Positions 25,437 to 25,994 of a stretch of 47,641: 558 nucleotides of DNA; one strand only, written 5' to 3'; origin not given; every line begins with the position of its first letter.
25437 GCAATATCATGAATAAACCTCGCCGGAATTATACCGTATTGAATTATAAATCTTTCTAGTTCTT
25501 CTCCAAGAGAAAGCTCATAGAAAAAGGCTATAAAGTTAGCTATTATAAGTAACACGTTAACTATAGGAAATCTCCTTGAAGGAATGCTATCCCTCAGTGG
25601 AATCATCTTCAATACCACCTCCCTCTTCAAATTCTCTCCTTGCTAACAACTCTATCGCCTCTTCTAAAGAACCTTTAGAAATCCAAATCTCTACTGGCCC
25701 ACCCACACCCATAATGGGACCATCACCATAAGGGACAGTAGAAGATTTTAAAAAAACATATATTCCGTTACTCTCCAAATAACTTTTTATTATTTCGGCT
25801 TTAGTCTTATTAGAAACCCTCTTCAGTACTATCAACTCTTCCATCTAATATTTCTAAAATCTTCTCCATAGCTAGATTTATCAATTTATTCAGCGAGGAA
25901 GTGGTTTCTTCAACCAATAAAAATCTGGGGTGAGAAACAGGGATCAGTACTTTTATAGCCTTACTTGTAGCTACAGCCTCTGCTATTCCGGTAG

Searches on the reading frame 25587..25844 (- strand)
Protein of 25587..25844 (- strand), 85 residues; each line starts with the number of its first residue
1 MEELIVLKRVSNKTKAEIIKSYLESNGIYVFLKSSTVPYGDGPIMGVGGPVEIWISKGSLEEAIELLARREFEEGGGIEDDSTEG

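Call 54: search_protein_families(library=pfam, proteins=[window:25587-25844:-], max_evalue=0.001)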
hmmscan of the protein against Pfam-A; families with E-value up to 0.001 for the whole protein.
window:25587-25844:- (85 aa): 1 family
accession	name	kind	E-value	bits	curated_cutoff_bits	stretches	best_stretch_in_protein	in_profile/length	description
PF09413.15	DUF2007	-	8.5e-07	29.5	25.7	1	8-70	5-65/66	Putative prokaryotic signal transducing protein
